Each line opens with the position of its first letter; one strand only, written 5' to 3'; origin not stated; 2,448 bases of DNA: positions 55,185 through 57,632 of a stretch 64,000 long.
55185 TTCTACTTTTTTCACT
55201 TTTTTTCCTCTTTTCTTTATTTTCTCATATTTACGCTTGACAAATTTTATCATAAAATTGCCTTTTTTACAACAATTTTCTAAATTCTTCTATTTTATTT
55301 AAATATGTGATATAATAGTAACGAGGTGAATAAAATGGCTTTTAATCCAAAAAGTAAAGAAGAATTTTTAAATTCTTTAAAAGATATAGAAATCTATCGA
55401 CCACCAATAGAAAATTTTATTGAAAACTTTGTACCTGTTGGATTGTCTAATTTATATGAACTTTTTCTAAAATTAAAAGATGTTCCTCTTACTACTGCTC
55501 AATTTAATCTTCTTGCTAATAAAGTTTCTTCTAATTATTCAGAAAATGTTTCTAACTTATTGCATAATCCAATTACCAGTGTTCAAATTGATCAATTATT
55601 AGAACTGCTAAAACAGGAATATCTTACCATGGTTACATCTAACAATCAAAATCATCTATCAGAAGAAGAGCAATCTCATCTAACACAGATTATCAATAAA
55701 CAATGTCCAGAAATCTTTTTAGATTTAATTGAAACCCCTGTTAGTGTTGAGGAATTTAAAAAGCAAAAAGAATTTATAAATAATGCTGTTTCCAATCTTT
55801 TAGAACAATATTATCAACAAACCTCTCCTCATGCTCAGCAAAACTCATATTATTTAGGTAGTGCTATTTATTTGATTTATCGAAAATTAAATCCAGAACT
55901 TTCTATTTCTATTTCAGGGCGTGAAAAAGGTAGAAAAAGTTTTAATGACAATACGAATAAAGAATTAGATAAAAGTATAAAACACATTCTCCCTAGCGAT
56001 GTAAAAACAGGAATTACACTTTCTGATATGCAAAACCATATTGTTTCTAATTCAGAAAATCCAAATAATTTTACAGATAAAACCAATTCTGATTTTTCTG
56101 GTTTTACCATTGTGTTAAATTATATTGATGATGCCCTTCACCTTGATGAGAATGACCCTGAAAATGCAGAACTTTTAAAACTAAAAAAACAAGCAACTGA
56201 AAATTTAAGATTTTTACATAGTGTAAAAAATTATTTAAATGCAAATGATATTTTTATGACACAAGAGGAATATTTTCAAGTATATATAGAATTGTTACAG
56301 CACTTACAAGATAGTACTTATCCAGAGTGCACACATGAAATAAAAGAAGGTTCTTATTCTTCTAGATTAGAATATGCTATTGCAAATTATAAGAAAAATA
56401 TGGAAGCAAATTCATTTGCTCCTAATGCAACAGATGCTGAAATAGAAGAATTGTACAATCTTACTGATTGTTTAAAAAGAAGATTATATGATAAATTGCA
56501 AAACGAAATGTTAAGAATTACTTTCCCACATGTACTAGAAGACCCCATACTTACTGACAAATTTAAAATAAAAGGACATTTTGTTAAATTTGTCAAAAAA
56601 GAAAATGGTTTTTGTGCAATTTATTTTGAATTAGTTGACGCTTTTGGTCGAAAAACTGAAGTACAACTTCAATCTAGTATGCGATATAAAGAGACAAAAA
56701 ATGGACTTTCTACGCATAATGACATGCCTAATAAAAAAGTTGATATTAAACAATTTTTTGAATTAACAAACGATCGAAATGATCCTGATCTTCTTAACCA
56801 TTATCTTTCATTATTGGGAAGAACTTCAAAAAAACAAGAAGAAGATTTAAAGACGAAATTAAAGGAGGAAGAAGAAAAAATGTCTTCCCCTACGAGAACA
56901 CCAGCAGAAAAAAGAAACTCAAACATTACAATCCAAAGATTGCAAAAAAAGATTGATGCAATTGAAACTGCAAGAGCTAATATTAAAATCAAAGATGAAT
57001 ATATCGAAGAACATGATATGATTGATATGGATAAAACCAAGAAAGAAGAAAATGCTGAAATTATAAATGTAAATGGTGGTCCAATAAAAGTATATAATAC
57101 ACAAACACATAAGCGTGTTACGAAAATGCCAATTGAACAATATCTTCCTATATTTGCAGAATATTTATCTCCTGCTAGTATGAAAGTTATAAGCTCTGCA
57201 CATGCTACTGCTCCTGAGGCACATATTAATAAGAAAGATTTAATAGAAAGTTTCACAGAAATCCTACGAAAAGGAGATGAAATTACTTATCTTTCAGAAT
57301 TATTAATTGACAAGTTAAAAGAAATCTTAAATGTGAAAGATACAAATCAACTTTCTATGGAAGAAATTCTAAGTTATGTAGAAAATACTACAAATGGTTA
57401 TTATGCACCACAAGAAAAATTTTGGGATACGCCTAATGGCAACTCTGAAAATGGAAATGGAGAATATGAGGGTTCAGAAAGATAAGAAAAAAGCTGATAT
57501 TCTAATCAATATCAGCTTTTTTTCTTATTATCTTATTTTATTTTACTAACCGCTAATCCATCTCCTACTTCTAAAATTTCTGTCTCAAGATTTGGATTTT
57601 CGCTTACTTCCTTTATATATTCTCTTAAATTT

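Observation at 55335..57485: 717-aa protein with a degenerate RelA/SpoT (alarmone-synthetase-like) core split by a large insert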

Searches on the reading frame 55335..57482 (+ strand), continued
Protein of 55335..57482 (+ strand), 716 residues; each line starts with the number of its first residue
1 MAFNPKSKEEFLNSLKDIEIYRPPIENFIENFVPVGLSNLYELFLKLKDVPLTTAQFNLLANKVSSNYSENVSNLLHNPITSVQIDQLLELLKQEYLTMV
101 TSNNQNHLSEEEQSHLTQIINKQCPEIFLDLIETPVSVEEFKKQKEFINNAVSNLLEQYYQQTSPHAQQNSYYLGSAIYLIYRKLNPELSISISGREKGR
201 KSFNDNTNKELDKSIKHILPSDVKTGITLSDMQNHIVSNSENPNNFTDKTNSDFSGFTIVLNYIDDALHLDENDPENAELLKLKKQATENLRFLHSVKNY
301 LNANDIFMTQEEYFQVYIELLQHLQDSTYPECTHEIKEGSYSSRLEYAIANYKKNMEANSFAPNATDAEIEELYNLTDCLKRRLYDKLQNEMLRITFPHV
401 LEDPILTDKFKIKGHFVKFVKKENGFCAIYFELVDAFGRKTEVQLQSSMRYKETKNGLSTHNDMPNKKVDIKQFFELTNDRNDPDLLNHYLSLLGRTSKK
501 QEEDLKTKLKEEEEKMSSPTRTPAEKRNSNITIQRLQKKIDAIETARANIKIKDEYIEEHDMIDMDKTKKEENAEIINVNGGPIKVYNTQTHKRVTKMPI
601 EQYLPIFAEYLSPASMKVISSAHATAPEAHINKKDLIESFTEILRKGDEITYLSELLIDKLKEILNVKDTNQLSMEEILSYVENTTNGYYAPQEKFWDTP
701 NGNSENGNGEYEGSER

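Call 45: find_encoding_contigs(protein=P0044, flank=6000, max_places=2)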
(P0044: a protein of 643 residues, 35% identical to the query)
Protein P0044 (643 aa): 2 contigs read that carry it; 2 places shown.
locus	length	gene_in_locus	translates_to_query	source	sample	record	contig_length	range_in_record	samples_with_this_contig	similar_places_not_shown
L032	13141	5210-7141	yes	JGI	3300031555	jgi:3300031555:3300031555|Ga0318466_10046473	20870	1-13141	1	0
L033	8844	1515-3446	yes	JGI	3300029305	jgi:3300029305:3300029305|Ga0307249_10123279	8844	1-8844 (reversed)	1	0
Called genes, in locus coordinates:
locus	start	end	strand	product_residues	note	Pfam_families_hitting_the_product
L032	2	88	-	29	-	?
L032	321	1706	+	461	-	PF01225:Mur_ligase, PF08245:Mur_ligase_M, PF02875:Mur_ligase_C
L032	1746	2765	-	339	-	PF21016:RlmN_N, PF04055:Radical_SAM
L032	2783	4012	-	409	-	PF01136:Peptidase_U32, PF16325:Peptidase_U32_C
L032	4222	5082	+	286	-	PF04607:RelA_SpoT (weak)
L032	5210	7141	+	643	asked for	-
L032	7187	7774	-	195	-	PF01135:PCMT, PF01596:Methyltransf_3, PF13847:Methyltransf_31, PF13578:Methyltransf_24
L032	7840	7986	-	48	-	-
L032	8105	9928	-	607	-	PF00009:GTP_EFTU, PF01926:MMR_HSR1 (weak), PF22042:EF-G_D2, PF03144:GTP_EFTU_D2, PF00679:EFG_C, PF21018:BipA_C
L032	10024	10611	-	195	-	PF01553:Acyltransferase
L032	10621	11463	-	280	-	-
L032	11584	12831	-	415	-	PF00535:Glycos_transf_2, PF13641:Glyco_tranf_2_3, PF13632:Glyco_trans_2_3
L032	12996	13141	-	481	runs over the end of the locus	PF00224:PK, PF02887:PK_C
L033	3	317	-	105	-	?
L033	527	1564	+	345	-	PF04607:RelA_SpoT (weak)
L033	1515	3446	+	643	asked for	-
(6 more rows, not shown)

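Call 46: find_encoding_contigs(protein=P0043, flank=6000, max_places=2)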
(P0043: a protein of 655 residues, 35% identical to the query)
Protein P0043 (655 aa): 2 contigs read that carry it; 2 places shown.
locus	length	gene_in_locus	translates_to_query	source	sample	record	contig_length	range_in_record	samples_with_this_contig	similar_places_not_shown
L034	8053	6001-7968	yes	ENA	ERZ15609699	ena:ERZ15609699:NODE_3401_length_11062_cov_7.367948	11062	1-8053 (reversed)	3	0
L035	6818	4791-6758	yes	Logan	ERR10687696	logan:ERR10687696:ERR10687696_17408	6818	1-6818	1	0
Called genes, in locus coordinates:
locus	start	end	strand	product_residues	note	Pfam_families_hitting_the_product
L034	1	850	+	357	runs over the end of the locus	PF13189:Cytidylate_kin2, PF13207:AAA_17, PF13238:AAA_18, PF20720:nSTAND3 (weak)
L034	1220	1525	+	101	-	-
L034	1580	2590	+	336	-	-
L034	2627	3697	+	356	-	-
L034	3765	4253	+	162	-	PF01931:NTPase_I-T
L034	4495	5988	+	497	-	PF00478:IMPDH, PF00571:CBS (faint), PF01070:FMN_dh (weak)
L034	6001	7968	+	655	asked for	-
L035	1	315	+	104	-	?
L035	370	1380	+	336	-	-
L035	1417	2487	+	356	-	-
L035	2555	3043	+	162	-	PF01931:NTPase_I-T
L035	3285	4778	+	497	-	PF00478:IMPDH, PF00571:CBS (faint), PF01070:FMN_dh (weak)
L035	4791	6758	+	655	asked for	-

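Call 47: find_encoding_contigs(protein=P0046, flank=6000, max_places=2)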
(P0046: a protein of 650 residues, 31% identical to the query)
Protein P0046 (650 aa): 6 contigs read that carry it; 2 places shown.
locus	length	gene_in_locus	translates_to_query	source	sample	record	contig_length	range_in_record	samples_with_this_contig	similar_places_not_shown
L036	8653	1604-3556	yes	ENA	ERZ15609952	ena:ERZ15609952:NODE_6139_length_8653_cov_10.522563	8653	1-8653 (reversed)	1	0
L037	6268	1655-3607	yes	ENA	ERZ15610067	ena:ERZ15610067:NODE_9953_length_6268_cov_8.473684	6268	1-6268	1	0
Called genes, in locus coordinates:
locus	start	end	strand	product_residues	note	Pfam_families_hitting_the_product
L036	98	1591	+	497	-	PF00478:IMPDH, PF00571:CBS (faint), PF01070:FMN_dh (weak)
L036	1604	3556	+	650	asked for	-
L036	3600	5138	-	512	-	PF00117:GATase, PF07722:Peptidase_C26, PF02540:NAD_synthase (faint), PF00958:GMP_synt_C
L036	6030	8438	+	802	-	PF02518:HATPase_c, PF13589:HATPase_c_3, PF01119:DNA_mis_repair, PF08676:MutL_C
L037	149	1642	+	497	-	PF00478:IMPDH, PF00571:CBS (faint), PF01070:FMN_dh (weak)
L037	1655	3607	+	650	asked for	-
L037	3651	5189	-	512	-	PF00117:GATase, PF07722:Peptidase_C26, PF02540:NAD_synthase (faint), PF00958:GMP_synt_C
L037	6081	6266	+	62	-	?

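Call 70: list_cluster_members(proteins=[P0006, P0008, P0020, P0029, P0040])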
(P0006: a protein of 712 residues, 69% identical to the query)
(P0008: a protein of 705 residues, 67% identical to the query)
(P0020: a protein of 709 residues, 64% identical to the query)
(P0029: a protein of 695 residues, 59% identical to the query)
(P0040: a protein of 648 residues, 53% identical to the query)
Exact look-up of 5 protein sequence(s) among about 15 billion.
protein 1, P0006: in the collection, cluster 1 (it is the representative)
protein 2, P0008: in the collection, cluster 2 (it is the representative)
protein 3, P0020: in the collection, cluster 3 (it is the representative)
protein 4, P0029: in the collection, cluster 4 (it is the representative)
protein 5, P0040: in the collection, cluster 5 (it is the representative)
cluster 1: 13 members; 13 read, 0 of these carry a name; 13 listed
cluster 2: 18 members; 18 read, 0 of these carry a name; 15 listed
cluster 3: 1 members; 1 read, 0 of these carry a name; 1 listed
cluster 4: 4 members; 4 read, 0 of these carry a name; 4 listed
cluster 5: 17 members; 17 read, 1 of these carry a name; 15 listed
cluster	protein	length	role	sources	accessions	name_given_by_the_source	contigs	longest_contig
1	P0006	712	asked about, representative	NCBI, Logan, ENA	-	-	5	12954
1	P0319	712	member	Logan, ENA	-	-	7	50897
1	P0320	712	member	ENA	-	-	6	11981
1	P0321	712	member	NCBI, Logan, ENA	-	-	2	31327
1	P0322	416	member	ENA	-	-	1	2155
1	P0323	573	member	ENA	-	-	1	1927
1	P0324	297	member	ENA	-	-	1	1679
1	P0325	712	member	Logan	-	-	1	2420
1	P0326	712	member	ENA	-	-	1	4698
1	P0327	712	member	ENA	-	-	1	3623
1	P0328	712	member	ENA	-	-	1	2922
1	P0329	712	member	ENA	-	-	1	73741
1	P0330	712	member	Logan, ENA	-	-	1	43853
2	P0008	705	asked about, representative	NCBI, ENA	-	-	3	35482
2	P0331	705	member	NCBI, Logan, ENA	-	-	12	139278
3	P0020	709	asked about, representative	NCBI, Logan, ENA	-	-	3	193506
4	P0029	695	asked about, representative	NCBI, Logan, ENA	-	-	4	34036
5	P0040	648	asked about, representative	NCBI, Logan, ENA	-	-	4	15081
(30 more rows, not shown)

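Call 75: search_dna_similar(query=window:55335-57482:+, collection=plasmids, mode=protein, max_evalue=0.001, max_rows=10)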
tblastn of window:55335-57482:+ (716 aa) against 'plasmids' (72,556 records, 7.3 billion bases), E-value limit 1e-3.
No match.

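Call 76: search_dna_similar(query=window:55335-57482:+, collection=phages, mode=protein, max_evalue=0.001, max_rows=10)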
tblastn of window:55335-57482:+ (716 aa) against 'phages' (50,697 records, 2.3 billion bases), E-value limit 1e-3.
No match.

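Call 78: fold_search(model_id=the predicted structure, library=viral)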
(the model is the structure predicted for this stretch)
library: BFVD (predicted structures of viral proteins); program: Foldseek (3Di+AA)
matches with E <= 10: 201; with E <= 0.001: 0
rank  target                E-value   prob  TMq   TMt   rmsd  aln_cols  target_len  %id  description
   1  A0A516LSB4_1          1.7e-02  0.23  0.08  0.06  26.0       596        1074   14  (no name in the UniProt tables at hand)
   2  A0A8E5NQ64            6.0e-02  0.14  0.08  0.05  34.4       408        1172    7  (no name in the UniProt tables at hand)
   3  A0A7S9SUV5            3.3e-01  0.08  0.14  0.12  31.8       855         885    9  Uncharacterized protein [Virus NIOZ-UU157]
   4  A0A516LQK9            3.6e-01  0.06  0.08  0.07  29.6       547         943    8  (no name in the UniProt tables at hand)
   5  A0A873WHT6            4.4e-01  0.14  0.10  0.14  17.6       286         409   12  (no name in the UniProt tables at hand)
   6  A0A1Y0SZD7            4.4e-01  0.02  0.05  0.09  24.9       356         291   11  Uncharacterized protein [Pseudomonas phage Phabio]
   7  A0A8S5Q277            4.9e-01  0.06  0.08  0.06  37.8       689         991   11  Uncharacterized protein [Siphoviridae sp. ctLqe90]
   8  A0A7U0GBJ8            5.3e-01  0.12  0.07  0.18  21.5       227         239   14  Uncharacterized protein [Klebsiella phage vB_KpM_FBKp24]
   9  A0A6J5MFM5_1          5.6e-01  0.06  0.05  0.04  24.9       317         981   10  ART-PolyVal-like domain-containing protein [uncultured Caudovirales phage]
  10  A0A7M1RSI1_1          6.1e-01  0.04  0.09  0.05  38.4       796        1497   10  Uncharacterized protein [uncultured phage cr4_1]
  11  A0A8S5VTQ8            6.3e-01  0.09  0.06  0.16  24.0       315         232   13  (no name in the UniProt tables at hand)
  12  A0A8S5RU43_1          6.9e-01  0.05  0.06  0.04  36.8       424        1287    9  (no name in the UniProt tables at hand)
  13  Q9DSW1                9.5e-01  0.10  0.06  0.14  20.5       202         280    7  CIV iridoviral protein homologue [Diadromus pulchellus ascovirus 4a]
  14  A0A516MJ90            9.9e-01  0.06  0.08  0.14  27.7       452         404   11  (no name in the UniProt tables at hand)
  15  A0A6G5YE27            1.0e+00  0.06  0.08  0.05  27.6       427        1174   13  (no name in the UniProt tables at hand)
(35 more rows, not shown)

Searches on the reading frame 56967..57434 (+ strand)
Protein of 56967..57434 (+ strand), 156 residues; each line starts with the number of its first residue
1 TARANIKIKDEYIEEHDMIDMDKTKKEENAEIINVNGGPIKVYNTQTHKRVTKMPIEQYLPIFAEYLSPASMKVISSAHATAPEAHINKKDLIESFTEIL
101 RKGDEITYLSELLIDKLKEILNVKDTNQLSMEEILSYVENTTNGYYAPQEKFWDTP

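Call 56: search_solved_structures(query=A4, max_evalue=10, show_alignments=2)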
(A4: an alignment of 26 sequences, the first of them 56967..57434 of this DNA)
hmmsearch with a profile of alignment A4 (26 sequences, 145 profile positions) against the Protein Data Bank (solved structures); distinct sequences matched with E-value up to 10: 8.
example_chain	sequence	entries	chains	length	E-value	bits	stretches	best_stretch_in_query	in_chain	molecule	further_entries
4epm_A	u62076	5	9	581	0.21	14.6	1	83-135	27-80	4-substituted benzoates-glutamate ligase GH3.12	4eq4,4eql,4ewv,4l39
6oms_A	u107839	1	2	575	0.21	14.6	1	83-135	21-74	4-substituted benzoates-glutamate ligase GH3.12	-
8qc9_A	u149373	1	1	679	0.33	14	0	28-81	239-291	Extracellular iron oxide respiratory system surface decaheme cytochrome c component MtrC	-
7qth_A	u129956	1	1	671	0.34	14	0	28-81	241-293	Extracellular iron oxide respiratory system surface decaheme cytochrome c component MtrC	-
7o7g_A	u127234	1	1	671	0.34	13.9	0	28-81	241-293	Extracellular iron oxide respiratory system surface decaheme cytochrome c component MtrC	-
8qbz_A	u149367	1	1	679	0.35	13.9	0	28-81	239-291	Extracellular iron oxide respiratory system surface decaheme cytochrome c component MtrC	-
8qbq_A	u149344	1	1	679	0.35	13.9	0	28-81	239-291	Extracellular iron oxide respiratory system surface decaheme cytochrome c component MtrC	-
4lm8_A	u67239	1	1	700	0.38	13.8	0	28-81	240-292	Extracellular iron oxide respiratory system surface decaheme cytochrome c component MtrC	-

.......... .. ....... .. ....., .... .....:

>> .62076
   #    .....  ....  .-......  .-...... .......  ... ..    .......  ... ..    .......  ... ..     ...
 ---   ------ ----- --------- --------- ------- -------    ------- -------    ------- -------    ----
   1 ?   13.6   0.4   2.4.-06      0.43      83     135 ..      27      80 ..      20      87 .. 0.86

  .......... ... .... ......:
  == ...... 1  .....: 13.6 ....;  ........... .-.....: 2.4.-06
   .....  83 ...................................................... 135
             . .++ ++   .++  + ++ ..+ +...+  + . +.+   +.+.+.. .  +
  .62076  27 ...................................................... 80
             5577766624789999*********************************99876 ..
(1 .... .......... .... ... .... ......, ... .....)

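Call 64: predict_structure(alignment_id=A5)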
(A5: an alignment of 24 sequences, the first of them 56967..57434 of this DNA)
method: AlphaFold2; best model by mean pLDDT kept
length: 156 residues; sequences in the alignment: 24
mean_pLDDT: 71.9   pTM: 0.52
mean pLDDT of the five models: 71.9, 69.9, 69.2, 66.3, 57.9
residues with pLDDT >= 90: 1; 70-90: 92; 50-70: 43; < 50: 20
segments of 3 or more residues with pLDDT < 50: 74-77, 84-86, 151-156
pLDDT, mean of each block of 10 residues (from residue 1): 77 87 86 88 87 86 77 49 54 80 73 86 57 58 51 44
secondary structure, 60 per line:
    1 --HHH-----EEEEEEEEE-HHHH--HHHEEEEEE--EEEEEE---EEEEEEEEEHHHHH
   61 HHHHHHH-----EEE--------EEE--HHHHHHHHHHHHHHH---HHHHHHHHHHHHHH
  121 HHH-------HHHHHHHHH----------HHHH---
elements in order: E11-19 H21-24 E30-35 E38-43 E47-55 H56-67 E73-75 E84-86 H89-103 H107-123 H131-139 H150-153

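Call 66: fold_search(model_id=the predicted structure, library=pdb)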
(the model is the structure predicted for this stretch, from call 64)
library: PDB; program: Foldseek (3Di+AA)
matches with E <= 10: 124; with E <= 0.001: 0
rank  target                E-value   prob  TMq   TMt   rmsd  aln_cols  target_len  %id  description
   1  9a5m_A                2.9e-01  0.11  0.19  0.09  17.1       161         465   13  Integrative model of YDJA-YDIS by crosslinking MS and deep learning (released 2024-09-18)
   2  5xgq_A                5.3e-01  0.05  0.13  0.06  17.5       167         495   11  Crystal structure of apo form (free-state) Mycobacterium tuberculosis methionyl-tRNA synthetase (released 2018-07-11)
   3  4eg7_B                8.1e-01  0.12  0.12  0.06   9.7        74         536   14  Trypanosoma brucei methionyl-tRNA synthetase in complex with inhibitor Chem 1331 (released 2012-09-12)
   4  4mw0_B                1.0e+00  0.09  0.11  0.05   9.9        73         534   14  Trypanosoma brucei methionyl-tRNA synthetase in complex with inhibitor 1-{3-[(3,5-dichlorobenzyl)amino]propyl}-3-(2-hy (released 2014-04-30)
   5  6swx                  1.0e+00  0.07  0.16  0.06  15.8       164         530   12  Leishmania major methionyl-tRNA synthetase in complex with an allosteric inhibitor (released 2020-08-05)
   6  7q9y_A                1.2e+00  0.14  0.17  0.11   9.1        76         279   12  Cryo-EM structure of the octameric pore of Clostridium perfringens beta-toxin. (released 2022-10-19)
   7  4zt2_A                1.2e+00  0.10  0.13  0.05  10.4        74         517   14  Trypanosoma brucei methionyl-tRNA synthetase in complex with inhibitor N-(3,5-dichlorobenzyl)-N'-(1H-imidazo[4,5-b]pyr (released 2016-05-04)
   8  8r3k_B                1.2e+00  0.10  0.18  0.05  14.4       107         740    9  Influenza A/H7N9 polymerase in self-stalled pre-termination state, with Pol II pS5 CTD peptide mimic bound in site 1A/ (released 2024-02-21)
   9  5xgq_B                1.2e+00  0.03  0.13  0.06  17.5       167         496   11  Crystal structure of apo form (free-state) Mycobacterium tuberculosis methionyl-tRNA synthetase (released 2018-07-11)
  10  7wpl                  1.3e+00  0.04  0.14  0.06  19.9       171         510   10  Methionyl-tRNA synthetase from Staphylococcus aureus complexed with ATP (released 2022-04-27)
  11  8pnq_B                1.5e+00  0.06  0.18  0.05  19.9       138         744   12  Influenza A/H7N9 polymerase in elongation state with continuous Pol II pS5 CTD peptide mimic bound in site 1A/2A (released 2024-02-21)
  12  4zt4_A                1.8e+00  0.08  0.13  0.05  10.4        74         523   14  Trypanosoma brucei methionyl-tRNA synthetase in complex with inhibitorN-(3,5-dichlorobenzyl)-2,2-difluoro-N'-(1H-imida (released 2016-05-04)
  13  4eg6_A                1.8e+00  0.08  0.17  0.06  14.5       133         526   11  Trypanosoma brucei methionyl-tRNA synthetase in complex with inhibitor Chem 1325 (released 2012-09-12)
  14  6ax8                  1.8e+00  0.06  0.12  0.05  12.5        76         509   10  Mycobacterium tuberculosis methionyl-tRNA synthetase in complex with methionyl-adenylate (released 2018-04-11)
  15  4zt6_A                1.9e+00  0.08  0.13  0.05  10.4        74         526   14  Trypanosoma brucei methionyl-tRNA synthetase in complex with inhibitor N-[(4R)-6,8-dichloro-3,4-dihydro-2H-chromen-4-y (released 2016-05-04)
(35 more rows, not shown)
